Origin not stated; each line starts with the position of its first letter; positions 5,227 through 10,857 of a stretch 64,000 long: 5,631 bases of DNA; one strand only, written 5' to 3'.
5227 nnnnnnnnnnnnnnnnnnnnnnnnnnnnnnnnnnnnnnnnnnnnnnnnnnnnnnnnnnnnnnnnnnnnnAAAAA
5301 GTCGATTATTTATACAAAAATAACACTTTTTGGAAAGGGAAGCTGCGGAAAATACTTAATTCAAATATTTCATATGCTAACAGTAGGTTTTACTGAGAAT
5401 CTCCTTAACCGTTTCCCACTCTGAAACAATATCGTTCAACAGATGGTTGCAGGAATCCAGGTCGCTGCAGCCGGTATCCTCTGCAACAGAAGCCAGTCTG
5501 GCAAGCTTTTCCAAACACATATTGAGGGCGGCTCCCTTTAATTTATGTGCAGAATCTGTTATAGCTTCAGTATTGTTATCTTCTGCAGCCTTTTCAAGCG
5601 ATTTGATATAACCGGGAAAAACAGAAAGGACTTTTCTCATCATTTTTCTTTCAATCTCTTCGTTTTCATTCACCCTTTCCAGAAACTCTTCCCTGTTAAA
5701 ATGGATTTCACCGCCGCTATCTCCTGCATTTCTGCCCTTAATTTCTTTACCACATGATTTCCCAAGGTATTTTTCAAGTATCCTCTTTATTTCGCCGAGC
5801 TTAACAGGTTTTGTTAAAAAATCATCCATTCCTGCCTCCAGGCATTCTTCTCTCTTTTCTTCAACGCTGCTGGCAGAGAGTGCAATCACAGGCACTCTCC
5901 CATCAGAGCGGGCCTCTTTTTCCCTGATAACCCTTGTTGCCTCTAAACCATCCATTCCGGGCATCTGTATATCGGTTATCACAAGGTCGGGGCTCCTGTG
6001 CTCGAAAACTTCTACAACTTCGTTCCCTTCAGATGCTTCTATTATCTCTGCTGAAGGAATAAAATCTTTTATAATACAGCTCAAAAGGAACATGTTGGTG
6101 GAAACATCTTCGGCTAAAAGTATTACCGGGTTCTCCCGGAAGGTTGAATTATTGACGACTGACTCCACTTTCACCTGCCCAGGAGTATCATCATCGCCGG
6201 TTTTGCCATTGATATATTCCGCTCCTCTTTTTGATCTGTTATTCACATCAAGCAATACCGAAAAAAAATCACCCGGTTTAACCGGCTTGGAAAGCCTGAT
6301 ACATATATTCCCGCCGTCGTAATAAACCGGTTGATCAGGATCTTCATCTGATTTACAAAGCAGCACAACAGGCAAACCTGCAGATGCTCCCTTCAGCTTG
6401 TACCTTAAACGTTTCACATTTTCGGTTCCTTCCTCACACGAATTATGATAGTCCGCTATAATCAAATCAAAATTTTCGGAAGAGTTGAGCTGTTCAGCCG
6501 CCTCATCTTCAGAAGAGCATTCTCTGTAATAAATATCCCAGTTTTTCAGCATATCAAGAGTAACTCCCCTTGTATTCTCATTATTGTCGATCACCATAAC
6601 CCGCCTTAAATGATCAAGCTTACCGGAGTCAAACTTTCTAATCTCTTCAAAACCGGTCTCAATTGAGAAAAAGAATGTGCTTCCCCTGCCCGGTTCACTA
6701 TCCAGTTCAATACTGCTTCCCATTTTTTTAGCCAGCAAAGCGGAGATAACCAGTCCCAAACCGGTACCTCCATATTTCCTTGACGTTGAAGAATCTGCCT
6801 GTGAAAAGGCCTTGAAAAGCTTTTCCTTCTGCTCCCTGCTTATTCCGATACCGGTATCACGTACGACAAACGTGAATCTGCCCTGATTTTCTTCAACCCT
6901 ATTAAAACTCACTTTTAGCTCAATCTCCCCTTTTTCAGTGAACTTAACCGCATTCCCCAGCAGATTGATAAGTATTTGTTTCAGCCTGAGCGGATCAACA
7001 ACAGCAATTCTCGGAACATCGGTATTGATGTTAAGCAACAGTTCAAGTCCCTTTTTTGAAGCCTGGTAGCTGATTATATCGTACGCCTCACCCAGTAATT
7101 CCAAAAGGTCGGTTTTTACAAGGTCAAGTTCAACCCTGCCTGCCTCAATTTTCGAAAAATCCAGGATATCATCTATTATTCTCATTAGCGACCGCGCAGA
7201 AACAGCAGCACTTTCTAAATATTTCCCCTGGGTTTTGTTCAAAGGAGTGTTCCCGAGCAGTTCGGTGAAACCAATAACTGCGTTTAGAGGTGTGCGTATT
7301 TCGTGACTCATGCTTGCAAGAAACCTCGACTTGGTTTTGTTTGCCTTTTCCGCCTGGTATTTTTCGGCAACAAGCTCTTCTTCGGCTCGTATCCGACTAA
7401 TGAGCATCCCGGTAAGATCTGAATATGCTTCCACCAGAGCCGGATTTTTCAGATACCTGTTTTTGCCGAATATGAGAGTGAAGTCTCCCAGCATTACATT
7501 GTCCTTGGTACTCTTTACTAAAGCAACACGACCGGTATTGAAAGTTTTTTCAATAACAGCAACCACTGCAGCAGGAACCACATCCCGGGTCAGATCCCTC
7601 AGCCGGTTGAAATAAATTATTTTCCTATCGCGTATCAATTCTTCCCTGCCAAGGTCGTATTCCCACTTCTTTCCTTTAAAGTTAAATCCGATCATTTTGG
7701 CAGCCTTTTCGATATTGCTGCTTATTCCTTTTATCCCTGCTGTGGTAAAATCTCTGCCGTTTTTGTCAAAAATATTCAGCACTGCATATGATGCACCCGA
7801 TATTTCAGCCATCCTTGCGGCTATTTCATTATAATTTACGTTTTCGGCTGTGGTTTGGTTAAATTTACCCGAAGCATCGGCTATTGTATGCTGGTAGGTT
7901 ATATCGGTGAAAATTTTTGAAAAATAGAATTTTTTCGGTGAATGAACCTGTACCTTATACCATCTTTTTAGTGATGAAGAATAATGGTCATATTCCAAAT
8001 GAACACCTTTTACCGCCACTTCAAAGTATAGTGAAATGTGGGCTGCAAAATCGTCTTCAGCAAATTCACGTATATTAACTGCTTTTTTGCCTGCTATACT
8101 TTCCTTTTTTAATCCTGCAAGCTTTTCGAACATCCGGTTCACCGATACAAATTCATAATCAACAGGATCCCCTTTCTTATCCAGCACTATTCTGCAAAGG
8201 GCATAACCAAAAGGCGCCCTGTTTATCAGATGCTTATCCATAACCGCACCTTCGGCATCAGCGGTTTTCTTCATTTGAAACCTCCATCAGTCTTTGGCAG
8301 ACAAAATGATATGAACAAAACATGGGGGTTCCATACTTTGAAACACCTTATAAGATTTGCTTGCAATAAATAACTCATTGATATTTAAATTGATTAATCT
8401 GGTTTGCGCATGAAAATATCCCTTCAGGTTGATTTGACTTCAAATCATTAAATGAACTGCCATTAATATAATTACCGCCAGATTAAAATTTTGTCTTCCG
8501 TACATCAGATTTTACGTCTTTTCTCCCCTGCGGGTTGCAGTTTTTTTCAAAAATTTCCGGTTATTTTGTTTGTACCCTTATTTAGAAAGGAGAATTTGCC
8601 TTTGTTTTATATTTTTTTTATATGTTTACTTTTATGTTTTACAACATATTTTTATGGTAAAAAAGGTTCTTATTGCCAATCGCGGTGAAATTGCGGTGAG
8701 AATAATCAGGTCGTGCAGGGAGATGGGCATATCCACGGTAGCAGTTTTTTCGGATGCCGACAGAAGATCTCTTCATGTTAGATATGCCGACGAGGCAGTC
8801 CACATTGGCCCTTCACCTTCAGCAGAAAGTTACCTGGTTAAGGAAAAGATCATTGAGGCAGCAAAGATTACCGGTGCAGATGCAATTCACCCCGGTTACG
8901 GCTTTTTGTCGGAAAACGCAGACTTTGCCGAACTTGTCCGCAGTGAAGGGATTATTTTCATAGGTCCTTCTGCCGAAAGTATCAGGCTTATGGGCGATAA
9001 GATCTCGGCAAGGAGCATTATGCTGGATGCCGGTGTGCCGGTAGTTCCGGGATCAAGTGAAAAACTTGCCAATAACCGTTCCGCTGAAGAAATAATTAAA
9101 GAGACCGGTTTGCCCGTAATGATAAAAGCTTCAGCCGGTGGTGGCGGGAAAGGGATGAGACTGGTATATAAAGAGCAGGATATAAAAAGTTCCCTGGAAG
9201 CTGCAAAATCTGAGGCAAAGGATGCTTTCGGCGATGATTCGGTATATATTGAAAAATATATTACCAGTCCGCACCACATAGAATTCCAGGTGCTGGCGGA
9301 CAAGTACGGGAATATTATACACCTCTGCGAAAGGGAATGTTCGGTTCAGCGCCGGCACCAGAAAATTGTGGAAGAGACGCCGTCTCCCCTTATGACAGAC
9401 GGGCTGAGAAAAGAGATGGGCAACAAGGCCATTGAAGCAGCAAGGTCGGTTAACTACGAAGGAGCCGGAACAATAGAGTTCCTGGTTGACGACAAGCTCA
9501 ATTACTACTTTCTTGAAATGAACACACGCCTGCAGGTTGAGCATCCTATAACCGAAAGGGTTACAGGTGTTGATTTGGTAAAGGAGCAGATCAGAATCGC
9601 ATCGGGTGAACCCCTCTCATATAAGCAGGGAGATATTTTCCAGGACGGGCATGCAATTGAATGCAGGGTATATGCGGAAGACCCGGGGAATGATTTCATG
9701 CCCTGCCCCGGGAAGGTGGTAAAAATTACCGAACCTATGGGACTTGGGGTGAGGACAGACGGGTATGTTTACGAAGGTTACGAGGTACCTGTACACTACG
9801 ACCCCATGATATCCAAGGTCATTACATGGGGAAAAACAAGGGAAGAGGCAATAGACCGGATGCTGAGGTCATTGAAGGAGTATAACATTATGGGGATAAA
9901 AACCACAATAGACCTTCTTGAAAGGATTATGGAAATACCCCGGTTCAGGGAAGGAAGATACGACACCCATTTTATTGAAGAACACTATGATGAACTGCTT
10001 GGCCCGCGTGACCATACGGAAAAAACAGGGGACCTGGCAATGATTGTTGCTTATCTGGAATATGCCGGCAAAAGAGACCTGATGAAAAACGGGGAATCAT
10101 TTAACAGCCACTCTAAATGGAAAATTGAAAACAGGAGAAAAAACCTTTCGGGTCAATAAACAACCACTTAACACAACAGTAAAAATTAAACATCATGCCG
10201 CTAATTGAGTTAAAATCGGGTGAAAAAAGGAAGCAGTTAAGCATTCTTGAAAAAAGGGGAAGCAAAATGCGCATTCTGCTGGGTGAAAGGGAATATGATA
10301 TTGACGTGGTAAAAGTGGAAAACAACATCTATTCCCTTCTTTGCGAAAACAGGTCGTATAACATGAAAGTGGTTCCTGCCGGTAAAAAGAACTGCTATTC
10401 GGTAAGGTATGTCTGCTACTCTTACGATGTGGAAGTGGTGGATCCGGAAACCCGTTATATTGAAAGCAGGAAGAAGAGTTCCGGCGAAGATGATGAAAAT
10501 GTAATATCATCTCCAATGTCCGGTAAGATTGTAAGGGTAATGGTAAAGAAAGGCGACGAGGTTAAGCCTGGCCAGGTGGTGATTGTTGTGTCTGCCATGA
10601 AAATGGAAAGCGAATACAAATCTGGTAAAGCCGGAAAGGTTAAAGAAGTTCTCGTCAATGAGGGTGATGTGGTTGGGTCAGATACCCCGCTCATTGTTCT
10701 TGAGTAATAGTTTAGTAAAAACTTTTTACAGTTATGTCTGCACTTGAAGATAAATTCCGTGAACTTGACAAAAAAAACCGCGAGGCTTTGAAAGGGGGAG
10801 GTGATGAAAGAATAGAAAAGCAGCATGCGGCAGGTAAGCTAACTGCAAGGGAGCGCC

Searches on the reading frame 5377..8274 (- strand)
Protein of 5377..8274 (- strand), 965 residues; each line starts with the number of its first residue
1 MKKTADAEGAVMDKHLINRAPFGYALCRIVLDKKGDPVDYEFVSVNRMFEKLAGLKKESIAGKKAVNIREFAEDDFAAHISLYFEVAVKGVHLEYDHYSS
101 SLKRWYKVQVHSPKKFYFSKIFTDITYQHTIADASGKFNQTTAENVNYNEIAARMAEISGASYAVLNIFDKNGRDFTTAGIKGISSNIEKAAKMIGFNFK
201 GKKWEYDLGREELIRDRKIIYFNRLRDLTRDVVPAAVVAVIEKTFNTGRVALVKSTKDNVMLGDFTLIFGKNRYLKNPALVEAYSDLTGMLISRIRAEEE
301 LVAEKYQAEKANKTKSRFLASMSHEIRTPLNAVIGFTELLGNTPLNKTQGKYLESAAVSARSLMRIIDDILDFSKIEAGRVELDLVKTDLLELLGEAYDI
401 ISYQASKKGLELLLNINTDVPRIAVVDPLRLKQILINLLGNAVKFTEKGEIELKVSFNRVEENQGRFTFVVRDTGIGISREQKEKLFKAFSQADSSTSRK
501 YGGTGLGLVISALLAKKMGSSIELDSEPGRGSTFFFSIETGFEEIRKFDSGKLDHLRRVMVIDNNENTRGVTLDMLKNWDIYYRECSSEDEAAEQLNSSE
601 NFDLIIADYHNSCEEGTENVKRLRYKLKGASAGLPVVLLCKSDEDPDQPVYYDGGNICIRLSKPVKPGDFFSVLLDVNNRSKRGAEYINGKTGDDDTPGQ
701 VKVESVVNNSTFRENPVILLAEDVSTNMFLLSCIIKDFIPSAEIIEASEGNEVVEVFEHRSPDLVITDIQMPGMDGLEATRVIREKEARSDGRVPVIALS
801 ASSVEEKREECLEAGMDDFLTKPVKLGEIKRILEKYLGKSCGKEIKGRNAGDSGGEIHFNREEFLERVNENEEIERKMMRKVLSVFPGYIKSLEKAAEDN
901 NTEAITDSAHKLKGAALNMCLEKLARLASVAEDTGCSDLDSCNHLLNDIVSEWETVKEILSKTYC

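Call 58: search_protein_families(library=pfam, proteins=[window:5377-8274:-], max_evalue=0.00001)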
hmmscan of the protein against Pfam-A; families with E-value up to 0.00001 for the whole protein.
window:5377-8274:- (965 aa): 4 families
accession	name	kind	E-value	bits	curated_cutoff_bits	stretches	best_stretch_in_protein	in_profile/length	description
PF00072.30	Response_reg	-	7.8e-31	107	30.2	1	718-833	1-110/111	Response regulator receiver domain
PF02518.31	HATPase_c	-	1.4e-27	96.7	26.4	1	427-538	2-107/111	Histidine kinase-, DNA gyrase B-, and HSP90-like ATPase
PF00512.31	HisKA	-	7.8e-23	80.8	26.9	1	315-379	2-66/66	His Kinase A (phospho-acceptor) domain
PF01627.28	Hpt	-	1e-07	32.5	24.6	1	880-945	4-70/84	Hpt domain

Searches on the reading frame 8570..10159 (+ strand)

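Call 58: search_protein_families(library=pfam, proteins=[window:8570-10159:+], max_evalue=0.00001)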
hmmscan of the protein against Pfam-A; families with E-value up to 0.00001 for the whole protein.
window:8570-10159:+ (529 aa): 5 families
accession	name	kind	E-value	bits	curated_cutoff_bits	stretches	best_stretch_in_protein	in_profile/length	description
PF02786.22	CPSase_L_D2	-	2.4e-78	262.9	19.8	1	143-350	1-209/211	Carbamoyl-phosphate synthase L chain, ATP binding domain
PF00289.28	Biotin_carb_N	-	9.4e-48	161.7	25.5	1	29-138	1-110/110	Biotin carboxylase, N-terminal domain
PF02785.25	Biotin_carb_C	-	1.1e-40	138.5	32.4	1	364-471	1-108/108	Biotin carboxylase C-terminal domain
PF07478.18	Dala_Dala_lig_C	-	1.1e-08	35.2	24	1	165-319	21-174/204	D-ala D-ala ligase C-terminus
PF02222.28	ATP-grasp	-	3.5e-08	33.7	27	1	165-309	15-153/179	ATP-grasp domain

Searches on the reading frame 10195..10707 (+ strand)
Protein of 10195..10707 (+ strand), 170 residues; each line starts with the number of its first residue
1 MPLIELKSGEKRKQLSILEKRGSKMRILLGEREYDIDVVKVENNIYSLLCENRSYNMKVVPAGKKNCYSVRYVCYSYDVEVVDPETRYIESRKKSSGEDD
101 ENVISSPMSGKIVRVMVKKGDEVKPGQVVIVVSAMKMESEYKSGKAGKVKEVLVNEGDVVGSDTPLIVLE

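Call 58: search_protein_families(library=pfam, proteins=[window:10195-10707:+], max_evalue=0.00001)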
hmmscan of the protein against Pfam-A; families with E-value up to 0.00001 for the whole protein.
window:10195-10707:+ (170 aa): 2 families
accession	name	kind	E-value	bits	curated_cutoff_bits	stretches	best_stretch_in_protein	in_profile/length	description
PF00364.28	Biotin_lipoyl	-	8.9e-19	67.5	22.1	1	103-169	2-73/73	Biotin-requiring enzyme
PF13533.13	Biotin_lipoyl_2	-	9.9e-10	38.4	29.8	1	104-128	3-27/32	Biotin-lipoyl like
